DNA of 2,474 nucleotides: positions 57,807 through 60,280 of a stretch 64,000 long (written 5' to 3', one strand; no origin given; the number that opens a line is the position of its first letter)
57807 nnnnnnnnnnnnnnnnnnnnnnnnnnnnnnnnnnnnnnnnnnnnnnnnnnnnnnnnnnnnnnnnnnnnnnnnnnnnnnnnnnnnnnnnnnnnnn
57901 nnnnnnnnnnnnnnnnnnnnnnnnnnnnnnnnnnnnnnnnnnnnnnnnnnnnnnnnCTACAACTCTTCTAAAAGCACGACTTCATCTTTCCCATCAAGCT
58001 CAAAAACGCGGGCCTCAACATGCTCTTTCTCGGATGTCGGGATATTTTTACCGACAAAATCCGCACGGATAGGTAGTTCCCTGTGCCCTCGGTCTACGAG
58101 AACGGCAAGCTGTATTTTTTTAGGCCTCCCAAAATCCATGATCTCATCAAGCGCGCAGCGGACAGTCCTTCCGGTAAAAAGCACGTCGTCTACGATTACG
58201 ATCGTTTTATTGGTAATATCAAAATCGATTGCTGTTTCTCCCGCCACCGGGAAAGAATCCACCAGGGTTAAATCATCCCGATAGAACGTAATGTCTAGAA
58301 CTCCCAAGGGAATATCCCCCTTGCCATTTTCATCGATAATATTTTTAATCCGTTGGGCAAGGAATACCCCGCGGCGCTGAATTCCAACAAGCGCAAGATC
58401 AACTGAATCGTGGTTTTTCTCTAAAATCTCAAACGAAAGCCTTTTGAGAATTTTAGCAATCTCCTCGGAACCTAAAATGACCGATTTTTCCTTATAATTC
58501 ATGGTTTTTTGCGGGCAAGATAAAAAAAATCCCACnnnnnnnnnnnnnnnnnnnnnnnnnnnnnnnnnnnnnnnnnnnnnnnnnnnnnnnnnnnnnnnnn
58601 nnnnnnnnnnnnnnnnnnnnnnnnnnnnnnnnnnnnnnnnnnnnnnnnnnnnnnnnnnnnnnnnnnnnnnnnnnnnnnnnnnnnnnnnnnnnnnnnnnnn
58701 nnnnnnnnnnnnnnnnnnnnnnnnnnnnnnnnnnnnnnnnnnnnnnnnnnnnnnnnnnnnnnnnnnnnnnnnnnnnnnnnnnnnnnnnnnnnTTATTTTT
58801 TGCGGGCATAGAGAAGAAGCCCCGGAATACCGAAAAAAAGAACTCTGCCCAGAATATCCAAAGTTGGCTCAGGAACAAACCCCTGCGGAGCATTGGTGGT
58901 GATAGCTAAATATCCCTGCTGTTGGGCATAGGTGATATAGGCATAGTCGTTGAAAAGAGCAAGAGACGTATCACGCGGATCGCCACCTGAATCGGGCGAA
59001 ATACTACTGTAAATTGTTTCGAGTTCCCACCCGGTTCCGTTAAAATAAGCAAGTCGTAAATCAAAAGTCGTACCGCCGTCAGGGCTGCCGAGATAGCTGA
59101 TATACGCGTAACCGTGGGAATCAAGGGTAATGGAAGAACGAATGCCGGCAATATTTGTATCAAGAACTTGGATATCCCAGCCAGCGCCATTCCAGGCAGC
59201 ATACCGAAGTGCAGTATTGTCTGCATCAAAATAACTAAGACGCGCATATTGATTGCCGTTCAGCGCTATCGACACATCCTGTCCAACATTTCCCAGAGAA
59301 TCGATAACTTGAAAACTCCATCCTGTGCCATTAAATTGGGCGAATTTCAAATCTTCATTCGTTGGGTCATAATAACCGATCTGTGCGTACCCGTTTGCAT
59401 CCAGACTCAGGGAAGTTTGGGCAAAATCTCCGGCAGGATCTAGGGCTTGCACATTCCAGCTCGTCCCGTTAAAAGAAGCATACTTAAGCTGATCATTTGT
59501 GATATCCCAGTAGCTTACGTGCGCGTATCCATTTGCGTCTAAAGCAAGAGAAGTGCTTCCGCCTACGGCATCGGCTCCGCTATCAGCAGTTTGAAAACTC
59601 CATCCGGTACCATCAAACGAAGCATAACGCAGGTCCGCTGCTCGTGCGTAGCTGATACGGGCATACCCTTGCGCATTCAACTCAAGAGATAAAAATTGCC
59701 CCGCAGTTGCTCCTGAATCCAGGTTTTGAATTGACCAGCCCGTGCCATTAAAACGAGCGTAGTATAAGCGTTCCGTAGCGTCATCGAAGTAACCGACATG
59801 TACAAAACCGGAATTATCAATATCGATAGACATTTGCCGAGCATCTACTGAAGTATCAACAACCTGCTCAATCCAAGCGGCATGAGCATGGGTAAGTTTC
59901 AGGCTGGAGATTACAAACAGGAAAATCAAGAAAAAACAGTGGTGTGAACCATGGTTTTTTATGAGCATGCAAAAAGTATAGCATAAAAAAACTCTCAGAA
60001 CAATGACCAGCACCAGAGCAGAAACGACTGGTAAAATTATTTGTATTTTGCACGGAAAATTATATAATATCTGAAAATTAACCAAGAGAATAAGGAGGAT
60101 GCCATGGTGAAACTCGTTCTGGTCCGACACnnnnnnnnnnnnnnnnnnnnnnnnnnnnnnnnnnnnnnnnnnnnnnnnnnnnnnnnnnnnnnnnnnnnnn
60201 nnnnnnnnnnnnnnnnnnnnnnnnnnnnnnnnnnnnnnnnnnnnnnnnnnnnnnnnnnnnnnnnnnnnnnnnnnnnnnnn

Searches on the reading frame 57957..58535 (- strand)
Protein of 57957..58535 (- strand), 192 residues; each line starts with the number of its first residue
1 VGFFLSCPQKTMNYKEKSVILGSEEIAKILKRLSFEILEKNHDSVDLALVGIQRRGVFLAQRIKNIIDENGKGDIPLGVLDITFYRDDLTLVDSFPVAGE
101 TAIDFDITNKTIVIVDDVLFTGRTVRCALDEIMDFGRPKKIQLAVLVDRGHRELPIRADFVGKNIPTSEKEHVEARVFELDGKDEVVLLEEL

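Call 3: search_protein_families(library=pfam, proteins=[window:57957-58535:-], max_evalue=0.01)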
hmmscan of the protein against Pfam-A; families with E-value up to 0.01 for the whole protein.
window:57957-58535:- (192 aa): 4 families
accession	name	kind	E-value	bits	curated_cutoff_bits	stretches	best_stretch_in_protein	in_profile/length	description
PF00156.33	Pribosyltran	-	1.1e-22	80.5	26.3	1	23-172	8-150/158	Phosphoribosyl transferase domain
PF24390.1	PRTase-CE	-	0.00052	20.4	27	1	100-146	101-143/253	PRTase-CE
PF14681.12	UPRTase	-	0.0016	18.4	27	1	46-147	67-159/206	Uracil phosphoribosyltransferase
PF15609.12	PRTase_2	-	0.0071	16.3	28.8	0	108-153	118-163/188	Phosphoribosyl transferase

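Call 4: search_protein_families(library=ncbifam, proteins=[window:57957-58535:-], max_evalue=0.01)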
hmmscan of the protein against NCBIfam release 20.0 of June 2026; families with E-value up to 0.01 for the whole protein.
window:57957-58535:- (192 aa): 16 families
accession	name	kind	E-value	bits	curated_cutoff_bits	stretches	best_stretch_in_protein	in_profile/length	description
NF003549.0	PRK05205.1-5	equivalog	1.2e-69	233.5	138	1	15-190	3-180/182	bifunctional pyr operon transcriptional regulator/uracil phosphoribosyltransferase PyrR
NF003548.0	PRK05205.1-4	equivalog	8.2e-62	208.1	218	1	20-190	6-171/173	bifunctional pyr operon transcriptional regulator/uracil phosphoribosyltransferase PyrR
NF003547.0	PRK05205.1-3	equivalog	2.1e-61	207.1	230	1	10-190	6-190/194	bifunctional pyr operon transcriptional regulator/uracil phosphoribosyltransferase PyrR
NF003546.0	PRK05205.1-2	equivalog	5.6e-55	185.7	268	1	19-188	5-174/175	bifunctional pyr operon transcriptional regulator/uracil phosphoribosyltransferase PyrR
NF003545.0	PRK05205.1-1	equivalog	9.6e-41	139.1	140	1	27-174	11-154/171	bifunctional pyr operon transcriptional regulator/uracil phosphoribosyltransferase PyrR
TIGR01203.1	HGPRTase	equivalog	1e-10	41.6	150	1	19-166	1-142/167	hypoxanthine phosphoribosyltransferase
NF006605.0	PRK09162.1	equivalog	2.1e-09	37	181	1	15-166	12-156/183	hypoxanthine-guanine phosphoribosyltransferase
NF002620.0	PRK02277.1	subfamily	3.2e-07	30.2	115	1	35-149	77-180/201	orotate phosphoribosyltransferase-like protein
NF045507.1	transregGfcR_Halo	equivalog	0.0002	20.9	300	1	35-149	87-192/215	transcriptional regulator GfcR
NF001097.0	PRK00129.1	equivalog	0.00063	19.5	114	1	44-147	69-161/209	uracil phosphoribosyltransferase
NF002636.0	PRK02304.1-5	equivalog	0.0017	17.9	125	0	108-136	116-144/176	adenine phosphoribosyltransferase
NF040646.1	HPT_Archaea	equivalog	0.0025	17.4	200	1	109-157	114-161/184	hypoxanthine/guanine phosphoribosyltransferase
TIGR01251.1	ribP_PPkin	subfamily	0.0025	16.8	113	1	100-131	201-232/309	ribose-phosphate diphosphokinase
NF053875.1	DS32_1_antiphage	equivalog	0.007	15.6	250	0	108-147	120-159/322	phosphoribosyltransferase-like anti-phage protein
TIGR01091.1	upp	equivalog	0.0075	16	208.35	0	45-147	68-159/207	uracil phosphoribosyltransferase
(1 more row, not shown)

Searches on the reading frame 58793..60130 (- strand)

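Call 34: search_protein_families(library=pfam, proteins=[window:58793-60130:-], max_evalue=0.001)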
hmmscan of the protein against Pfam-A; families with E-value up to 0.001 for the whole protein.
window:58793-60130:- (445 aa): 2 families
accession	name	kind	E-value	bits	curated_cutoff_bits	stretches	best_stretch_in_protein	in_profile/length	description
PF15892.11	BNR_4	-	3.1e-05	23.9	27.3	0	93-137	222-269/272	BNR repeat-containing family member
PF23911.1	DUF7253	-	0.00047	20.9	25.1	0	304-324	68-88/110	Domain of unknown function (DUF7253)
